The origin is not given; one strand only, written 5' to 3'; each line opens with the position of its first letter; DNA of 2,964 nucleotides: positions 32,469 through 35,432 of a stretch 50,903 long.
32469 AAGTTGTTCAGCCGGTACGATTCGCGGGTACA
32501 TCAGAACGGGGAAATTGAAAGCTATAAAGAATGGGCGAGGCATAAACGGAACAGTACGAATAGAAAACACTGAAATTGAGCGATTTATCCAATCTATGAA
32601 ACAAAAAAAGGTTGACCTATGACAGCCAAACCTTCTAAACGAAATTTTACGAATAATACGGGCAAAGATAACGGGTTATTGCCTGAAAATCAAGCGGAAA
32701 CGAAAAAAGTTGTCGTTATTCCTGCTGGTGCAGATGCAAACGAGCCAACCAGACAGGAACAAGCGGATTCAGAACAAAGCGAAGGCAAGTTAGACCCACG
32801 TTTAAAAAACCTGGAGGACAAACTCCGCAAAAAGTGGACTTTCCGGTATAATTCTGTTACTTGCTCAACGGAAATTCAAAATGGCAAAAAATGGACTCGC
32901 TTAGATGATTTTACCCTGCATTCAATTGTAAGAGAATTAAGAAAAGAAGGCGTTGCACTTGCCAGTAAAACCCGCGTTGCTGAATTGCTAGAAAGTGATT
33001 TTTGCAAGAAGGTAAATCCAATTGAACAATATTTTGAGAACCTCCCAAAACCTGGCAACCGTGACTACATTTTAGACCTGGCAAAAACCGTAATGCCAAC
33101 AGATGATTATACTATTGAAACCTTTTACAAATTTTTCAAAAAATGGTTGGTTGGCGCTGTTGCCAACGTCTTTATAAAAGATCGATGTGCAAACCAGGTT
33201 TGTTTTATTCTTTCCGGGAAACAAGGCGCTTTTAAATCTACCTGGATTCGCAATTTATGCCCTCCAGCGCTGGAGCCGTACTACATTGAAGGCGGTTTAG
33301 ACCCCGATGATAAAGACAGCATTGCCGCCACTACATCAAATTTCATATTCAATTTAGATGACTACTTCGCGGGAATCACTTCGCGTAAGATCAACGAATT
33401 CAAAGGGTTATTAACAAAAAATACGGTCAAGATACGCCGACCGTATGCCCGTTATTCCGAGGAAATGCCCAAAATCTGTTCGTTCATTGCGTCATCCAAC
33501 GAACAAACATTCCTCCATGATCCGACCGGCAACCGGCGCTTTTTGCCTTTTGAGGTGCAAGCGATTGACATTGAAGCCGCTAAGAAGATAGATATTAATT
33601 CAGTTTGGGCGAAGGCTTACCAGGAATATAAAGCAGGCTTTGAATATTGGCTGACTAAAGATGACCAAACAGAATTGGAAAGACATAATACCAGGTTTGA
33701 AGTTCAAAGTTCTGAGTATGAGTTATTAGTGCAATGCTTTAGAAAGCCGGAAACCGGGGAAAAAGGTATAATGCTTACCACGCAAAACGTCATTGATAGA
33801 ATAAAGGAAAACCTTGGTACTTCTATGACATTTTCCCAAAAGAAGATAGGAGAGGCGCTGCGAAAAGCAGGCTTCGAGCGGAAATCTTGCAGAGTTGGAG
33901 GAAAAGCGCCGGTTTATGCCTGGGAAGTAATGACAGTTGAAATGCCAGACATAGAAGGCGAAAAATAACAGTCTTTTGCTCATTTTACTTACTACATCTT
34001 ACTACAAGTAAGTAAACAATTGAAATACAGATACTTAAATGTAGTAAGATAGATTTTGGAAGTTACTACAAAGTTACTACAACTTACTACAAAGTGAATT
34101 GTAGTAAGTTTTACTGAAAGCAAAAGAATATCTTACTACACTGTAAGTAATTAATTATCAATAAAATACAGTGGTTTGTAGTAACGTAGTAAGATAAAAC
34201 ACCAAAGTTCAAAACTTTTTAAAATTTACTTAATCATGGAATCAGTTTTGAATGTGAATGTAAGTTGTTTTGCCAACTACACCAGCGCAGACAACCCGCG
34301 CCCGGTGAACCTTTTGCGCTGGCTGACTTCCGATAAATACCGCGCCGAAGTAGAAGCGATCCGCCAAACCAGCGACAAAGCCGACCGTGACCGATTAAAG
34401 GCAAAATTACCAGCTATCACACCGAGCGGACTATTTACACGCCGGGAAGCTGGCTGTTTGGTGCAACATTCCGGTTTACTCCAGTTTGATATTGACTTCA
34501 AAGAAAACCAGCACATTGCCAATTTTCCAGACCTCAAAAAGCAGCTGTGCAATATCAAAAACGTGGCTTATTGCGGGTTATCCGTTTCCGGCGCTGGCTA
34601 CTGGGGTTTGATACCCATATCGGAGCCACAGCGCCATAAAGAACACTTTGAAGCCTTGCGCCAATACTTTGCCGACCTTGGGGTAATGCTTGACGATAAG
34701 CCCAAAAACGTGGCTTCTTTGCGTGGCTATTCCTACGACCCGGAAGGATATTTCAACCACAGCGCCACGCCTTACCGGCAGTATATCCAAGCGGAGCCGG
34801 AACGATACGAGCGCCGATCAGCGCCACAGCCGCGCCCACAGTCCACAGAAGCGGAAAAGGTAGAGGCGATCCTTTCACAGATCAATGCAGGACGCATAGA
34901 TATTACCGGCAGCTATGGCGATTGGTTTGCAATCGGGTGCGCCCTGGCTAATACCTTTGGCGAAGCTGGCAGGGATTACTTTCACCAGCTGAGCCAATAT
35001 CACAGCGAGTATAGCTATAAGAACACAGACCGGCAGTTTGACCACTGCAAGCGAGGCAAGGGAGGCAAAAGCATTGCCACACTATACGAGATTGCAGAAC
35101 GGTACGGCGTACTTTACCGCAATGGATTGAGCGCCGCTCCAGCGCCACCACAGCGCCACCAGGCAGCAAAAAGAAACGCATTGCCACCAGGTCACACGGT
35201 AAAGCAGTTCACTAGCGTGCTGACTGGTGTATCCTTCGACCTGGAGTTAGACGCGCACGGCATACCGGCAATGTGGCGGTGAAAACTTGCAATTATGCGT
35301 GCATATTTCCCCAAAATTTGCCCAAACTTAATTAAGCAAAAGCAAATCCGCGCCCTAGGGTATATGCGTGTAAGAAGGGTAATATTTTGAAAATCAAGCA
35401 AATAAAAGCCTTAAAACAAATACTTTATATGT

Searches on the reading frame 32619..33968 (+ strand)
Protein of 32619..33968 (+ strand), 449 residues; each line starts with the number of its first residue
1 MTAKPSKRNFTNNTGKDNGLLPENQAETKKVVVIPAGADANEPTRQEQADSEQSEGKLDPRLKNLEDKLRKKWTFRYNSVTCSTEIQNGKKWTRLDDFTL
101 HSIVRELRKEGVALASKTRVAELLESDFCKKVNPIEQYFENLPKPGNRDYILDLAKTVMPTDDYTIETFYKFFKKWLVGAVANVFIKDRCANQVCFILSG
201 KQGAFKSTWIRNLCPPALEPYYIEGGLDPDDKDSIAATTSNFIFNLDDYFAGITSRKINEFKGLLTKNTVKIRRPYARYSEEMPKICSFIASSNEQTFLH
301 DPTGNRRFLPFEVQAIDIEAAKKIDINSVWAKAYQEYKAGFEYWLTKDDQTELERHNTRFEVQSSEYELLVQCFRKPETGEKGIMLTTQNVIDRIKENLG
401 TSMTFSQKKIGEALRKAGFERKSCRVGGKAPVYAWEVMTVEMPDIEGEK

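Call 7: search_protein_families(library=pfam, proteins=[window:32619-33968:+], max_evalue=0.001)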
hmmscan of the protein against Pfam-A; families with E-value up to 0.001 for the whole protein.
window:32619-33968:+ (449 aa): 3 families
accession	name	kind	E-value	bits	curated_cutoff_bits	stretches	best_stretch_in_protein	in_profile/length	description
PF05272.17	VapE-like_dom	-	2.4e-41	142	25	1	170-361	29-216/217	Virulence-associated protein E-like domain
PF12990.12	DUF3874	-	1.4e-06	29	28.3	1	366-427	4-66/71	Domain of unknonw function from B. Theta Gene description (DUF3874)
PF19263.5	DUF5906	-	1.8e-06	29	27.6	1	198-307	1-114/114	Family of unknown function (DUF5906)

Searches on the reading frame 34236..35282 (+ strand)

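Call 7: search_protein_families(library=pfam, proteins=[window:34236-35282:+], max_evalue=0.001)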
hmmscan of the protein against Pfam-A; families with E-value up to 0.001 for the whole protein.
window:34236-35282:+ (348 aa): 2 families
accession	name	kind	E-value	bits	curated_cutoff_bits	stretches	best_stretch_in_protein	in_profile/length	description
PF08707.16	PriCT_2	-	7.1e-13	49.2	22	1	213-287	5-77/77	Primase C terminal 2 (PriCT-2)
PF08800.15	BT4734-like_N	-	3.6e-12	47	22.4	1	54-173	2-134/134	BT4734-like, N-terminal domain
